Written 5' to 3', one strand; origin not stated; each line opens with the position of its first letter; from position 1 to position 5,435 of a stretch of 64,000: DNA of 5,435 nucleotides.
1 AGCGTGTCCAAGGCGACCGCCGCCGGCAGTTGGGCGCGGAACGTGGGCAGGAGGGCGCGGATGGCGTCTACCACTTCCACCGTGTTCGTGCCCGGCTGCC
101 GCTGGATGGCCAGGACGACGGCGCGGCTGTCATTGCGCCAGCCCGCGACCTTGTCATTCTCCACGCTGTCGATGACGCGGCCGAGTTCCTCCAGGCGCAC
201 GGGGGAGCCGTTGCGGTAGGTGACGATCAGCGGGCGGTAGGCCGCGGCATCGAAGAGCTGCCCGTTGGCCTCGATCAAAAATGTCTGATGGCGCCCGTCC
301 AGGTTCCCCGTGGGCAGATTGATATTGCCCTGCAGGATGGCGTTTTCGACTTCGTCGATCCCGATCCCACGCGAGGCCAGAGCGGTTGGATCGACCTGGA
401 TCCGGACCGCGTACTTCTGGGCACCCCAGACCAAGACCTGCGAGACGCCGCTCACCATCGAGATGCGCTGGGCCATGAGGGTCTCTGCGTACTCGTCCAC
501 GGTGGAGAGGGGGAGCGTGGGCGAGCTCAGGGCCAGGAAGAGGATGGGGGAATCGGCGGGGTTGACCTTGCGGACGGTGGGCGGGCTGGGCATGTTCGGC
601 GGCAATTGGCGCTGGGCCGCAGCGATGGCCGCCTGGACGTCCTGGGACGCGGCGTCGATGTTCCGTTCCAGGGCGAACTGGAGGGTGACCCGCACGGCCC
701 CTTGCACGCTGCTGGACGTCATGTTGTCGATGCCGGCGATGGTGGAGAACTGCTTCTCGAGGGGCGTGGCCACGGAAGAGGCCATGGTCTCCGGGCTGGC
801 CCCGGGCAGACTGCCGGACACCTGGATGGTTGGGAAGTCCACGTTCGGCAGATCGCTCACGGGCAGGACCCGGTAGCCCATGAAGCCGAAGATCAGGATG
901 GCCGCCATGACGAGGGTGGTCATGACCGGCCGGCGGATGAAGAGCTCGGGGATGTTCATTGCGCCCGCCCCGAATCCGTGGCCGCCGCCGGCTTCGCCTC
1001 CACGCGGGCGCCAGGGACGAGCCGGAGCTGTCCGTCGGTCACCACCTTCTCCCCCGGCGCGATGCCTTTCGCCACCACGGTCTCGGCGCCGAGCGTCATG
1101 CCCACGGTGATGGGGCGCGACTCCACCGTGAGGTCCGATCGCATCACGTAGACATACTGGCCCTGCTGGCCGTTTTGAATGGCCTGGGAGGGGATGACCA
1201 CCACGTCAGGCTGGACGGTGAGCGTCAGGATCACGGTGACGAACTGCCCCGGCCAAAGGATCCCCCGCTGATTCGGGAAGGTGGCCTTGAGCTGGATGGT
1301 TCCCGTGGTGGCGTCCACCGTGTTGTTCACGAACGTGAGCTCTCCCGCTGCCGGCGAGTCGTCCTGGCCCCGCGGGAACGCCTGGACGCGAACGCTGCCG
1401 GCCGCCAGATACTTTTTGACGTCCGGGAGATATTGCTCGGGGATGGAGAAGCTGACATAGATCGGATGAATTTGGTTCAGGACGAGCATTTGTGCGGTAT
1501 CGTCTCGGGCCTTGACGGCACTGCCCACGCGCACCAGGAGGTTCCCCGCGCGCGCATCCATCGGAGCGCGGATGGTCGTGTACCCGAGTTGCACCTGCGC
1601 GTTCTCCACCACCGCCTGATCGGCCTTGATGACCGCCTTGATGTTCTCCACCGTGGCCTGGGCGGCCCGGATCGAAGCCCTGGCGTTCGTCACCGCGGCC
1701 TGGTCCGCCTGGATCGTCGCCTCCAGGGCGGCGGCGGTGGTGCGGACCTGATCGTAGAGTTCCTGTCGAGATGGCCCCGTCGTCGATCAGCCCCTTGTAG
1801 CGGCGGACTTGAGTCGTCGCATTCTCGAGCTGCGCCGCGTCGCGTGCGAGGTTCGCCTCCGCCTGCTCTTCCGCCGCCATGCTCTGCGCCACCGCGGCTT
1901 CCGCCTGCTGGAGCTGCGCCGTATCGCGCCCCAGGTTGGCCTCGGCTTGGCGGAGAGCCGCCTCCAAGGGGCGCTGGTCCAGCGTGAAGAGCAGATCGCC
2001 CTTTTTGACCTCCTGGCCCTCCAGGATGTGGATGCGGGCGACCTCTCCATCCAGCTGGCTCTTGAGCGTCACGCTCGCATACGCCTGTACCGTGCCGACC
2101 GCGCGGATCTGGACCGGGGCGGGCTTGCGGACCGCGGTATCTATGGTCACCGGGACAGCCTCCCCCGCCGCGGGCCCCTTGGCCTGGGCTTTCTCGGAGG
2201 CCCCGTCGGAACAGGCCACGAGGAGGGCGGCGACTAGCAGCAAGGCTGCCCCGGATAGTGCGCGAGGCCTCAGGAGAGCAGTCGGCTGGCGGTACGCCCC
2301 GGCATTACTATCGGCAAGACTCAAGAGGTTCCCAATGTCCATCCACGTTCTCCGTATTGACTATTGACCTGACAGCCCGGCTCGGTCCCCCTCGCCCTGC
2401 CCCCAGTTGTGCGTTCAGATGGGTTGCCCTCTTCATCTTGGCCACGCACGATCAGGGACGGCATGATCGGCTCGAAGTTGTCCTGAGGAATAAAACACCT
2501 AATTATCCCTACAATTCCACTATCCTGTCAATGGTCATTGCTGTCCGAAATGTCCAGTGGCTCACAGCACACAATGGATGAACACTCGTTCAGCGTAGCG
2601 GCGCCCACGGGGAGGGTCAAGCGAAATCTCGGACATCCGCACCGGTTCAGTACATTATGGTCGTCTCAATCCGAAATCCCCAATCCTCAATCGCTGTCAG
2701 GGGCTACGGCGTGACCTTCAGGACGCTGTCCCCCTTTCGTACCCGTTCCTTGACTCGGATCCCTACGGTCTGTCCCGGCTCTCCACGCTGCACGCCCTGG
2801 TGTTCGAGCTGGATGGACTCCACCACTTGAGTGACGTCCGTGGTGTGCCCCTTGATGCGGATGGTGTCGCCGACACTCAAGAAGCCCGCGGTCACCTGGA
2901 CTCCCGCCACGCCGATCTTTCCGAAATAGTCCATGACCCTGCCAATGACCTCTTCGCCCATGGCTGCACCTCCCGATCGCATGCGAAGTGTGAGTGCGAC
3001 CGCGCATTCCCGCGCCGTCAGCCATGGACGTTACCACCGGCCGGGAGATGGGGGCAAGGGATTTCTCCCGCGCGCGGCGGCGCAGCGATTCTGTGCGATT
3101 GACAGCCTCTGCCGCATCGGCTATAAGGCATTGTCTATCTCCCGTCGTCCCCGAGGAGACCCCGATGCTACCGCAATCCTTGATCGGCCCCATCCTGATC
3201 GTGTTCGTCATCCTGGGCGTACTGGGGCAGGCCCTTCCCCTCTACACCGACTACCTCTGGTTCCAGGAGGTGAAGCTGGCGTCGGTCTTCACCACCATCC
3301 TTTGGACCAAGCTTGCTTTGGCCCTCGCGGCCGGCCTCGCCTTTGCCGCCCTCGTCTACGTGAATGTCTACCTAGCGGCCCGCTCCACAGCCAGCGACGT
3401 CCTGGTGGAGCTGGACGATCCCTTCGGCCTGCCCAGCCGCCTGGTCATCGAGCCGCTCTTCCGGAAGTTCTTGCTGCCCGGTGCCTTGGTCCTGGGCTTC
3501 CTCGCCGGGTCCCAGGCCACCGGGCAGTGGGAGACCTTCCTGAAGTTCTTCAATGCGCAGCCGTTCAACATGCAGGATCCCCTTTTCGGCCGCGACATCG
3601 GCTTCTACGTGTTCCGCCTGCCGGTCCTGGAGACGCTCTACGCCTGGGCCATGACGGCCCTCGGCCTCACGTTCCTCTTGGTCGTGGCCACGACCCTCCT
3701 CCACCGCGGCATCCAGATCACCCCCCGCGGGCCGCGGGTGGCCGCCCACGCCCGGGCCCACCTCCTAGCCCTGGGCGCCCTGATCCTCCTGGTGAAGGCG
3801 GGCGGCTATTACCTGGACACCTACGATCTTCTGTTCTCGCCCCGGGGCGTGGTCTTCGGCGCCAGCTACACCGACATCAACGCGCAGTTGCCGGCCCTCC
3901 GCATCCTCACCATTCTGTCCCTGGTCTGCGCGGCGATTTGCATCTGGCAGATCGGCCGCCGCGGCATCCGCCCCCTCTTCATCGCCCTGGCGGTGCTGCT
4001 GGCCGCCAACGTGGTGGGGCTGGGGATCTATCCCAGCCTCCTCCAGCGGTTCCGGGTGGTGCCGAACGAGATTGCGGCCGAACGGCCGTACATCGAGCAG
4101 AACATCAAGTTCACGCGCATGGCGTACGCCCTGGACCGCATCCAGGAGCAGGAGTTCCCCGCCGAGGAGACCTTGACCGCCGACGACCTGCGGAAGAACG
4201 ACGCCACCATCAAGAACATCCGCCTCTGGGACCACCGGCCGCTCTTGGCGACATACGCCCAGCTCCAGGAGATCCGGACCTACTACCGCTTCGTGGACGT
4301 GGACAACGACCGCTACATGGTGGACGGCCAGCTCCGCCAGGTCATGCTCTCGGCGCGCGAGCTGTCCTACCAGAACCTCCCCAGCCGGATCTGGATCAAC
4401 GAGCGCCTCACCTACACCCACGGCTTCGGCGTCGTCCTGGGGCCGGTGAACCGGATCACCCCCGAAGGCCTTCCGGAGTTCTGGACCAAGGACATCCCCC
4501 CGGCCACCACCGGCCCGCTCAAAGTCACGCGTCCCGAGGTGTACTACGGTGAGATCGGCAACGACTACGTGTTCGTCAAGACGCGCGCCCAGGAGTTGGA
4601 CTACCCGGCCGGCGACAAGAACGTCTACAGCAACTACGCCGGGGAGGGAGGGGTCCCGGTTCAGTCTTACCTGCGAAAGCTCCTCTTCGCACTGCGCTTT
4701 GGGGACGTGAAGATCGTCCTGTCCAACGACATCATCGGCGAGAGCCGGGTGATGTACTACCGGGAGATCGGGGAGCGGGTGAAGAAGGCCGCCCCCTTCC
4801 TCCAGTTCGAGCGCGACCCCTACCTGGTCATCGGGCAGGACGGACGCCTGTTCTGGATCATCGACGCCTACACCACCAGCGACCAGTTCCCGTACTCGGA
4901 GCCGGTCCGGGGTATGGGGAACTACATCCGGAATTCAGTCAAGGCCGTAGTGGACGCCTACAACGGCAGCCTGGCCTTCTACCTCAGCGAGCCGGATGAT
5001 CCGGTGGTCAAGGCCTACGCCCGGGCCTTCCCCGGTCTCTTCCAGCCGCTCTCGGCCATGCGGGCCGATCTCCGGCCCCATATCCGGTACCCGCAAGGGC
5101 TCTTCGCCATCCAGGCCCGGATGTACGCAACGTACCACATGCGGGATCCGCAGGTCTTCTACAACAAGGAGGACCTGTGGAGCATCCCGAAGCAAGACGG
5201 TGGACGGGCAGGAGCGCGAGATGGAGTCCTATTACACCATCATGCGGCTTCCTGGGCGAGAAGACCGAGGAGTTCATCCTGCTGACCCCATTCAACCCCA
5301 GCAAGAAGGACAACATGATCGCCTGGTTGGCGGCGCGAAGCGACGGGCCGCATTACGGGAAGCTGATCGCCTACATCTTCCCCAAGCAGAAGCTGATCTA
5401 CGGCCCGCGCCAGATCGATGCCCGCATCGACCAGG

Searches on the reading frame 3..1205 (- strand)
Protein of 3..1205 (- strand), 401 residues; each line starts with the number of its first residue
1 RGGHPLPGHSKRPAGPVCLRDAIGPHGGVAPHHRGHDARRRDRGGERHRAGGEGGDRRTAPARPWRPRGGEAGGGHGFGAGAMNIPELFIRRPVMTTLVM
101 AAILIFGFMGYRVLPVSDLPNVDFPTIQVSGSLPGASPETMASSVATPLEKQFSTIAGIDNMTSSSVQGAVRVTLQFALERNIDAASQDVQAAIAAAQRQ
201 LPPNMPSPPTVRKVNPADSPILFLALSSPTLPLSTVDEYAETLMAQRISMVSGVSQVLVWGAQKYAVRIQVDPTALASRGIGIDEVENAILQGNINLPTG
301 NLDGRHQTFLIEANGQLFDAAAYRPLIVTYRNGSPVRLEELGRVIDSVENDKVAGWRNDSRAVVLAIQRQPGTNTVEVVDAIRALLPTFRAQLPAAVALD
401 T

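Call 43: search_protein_families(library=ncbifam, proteins=[window:3-1205:-], max_evalue=1e-8)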
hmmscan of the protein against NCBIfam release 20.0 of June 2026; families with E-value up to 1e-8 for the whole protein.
window:3-1205:- (401 aa): 11 families
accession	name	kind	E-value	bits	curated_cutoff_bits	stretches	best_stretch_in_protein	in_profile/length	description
NF033617.1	RND_permease_2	subfamily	8e-106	355.1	1250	1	87-400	2-316/1009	multidrug efflux RND transporter permease subunit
NF007905.0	PRK10614.1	equivalog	6.1e-104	348.6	1774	1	85-400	3-318/1025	multidrug efflux RND transporter permease subunit MdtC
NF007798.0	PRK10503.1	equivalog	2.9e-99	333.1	1584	1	87-399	14-326/1040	MdtB/MuxB family multidrug efflux RND transporter permease subunit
NF000282.2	RND_permease_1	subfamily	2.8e-51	174.5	1250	1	87-399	2-322/1029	multidrug efflux RND transporter permease subunit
TIGR00915.1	2A0602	subfamily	2.7e-44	151.3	940.35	1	87-398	3-322/1050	efflux RND transporter permease subunit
NF007133.0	PRK09579.1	equivalog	6e-40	136.7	1763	1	83-398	1-315/1017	multidrug efflux RND transporter permease subunit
NF000037.1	RND_perm_OqxB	exception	1.2e-32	112.7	2200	1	83-394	1-321/1050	multidrug efflux RND transporter permease subunit OqxB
NF007131.0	PRK09577.1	equivalog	1.6e-28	98.9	1768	1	88-398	4-321/1045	multidrug efflux RND transporter permease subunit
NF007842.1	PRK10555.1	equivalog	1.1e-27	96.4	1854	1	87-394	3-318/1036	multidrug efflux RND transporter permease AcrD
NF011706.2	PRK15127.1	equivalog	5.8e-25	87.4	2150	1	85-395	1-319/1049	multidrug efflux RND transporter permease subunit AcrB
TIGR00914.1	2A0601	subfamily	3.9e-23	81.2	701.45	1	95-398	18-325/1051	CusA/CzcA family heavy metal efflux RND transporter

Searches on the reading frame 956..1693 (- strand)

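Call 43: search_protein_families(library=ncbifam, proteins=[window:956-1693:-], max_evalue=1e-8)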
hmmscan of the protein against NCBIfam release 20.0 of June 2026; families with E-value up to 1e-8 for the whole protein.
window:956-1693:- (245 aa): 13 families
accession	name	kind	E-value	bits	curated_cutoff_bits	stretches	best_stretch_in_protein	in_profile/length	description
NF008589.1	PRK11556.1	equivalog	2.4e-55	188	391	1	8-235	162-389/392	MdtA/MuxA family multidrug efflux RND transporter periplasmic adaptor subunit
TIGR01730.1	RND_mfp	subfamily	2e-51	174.9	94.9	1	5-233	101-321/322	efflux RND transporter periplasmic adaptor subunit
NF033138.2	RND-peri-MexC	equivalog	2.6e-30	105.8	625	1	10-236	143-374/375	MexC family multidrug efflux RND transporter periplasmic adaptor subunit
NF007132.1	PRK09578.1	equivalog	1.3e-29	103.1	512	1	9-239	144-381/396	MexX/AxyX family multidrug efflux RND transporter periplasmic adaptor subunit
NF011604.1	PRK15030.1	equivalog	2.9e-28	99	765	1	11-240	146-382/397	multidrug efflux RND transporter periplasmic adaptor subunit AcrA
NF033834.1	RND_adapt_MexA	exception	9e-28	97.4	750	1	19-238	139-365/373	multidrug efflux RND transporter periplasmic adaptor subunit MexA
NF045904.1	RND-peri-MexE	equivalog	4.2e-27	95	714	1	10-238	143-373/390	multidrug efflux RND transporter periplasmic adaptor subunit MexE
NF000272.2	OqxA_adapt_sub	exception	5.7e-27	94.7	835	1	14-241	151-387/391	multidrug efflux RND transporter periplasmic adaptor subunit OqxA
TIGR00999.1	8a0102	subfamily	1.2e-25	90.1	319.3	1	1-225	60-270/271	CzcB/NccB family metal efflux transporter periplasmic adaptor subunit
NF007362.0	PRK09859.1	equivalog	1.8e-24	86.6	738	1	7-234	138-372/385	multidrug transporter subunit MdtE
NF008606.0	PRK11578.1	equivalog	2.9e-12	46.4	342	1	3-219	148-362/371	macrolide transporter subunit MacA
NF007303.0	PRK09783.1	subfamily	3.8e-12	45.4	390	1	32-223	209-390/414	copper/silver efflux system membrane fusion protein CusB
NF045680.1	DiMtlExpIhpB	equivalog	2.3e-10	40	450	1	27-219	127-308/326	divalent metal ion exporter adaptor subunit IhpB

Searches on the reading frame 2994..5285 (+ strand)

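Call 43: search_protein_families(library=ncbifam, proteins=[window:2994-5285:+], max_evalue=1e-8)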
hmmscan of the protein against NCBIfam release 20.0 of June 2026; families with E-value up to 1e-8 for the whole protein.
window:2994-5285:+ (763 aa): 3 families
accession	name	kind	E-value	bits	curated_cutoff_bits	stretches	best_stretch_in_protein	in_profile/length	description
NF000825.0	PRK00068.1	subfamily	3.2e-205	684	995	1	60-736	14-731/973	hypothetical protein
NF002707.0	PRK02509.1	equivalog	7.2e-198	659.7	949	1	159-734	194-809/983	hypothetical protein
NF009097.0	PRK12438.1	subfamily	1.2e-135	453.8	1254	1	69-739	24-734/991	hypothetical protein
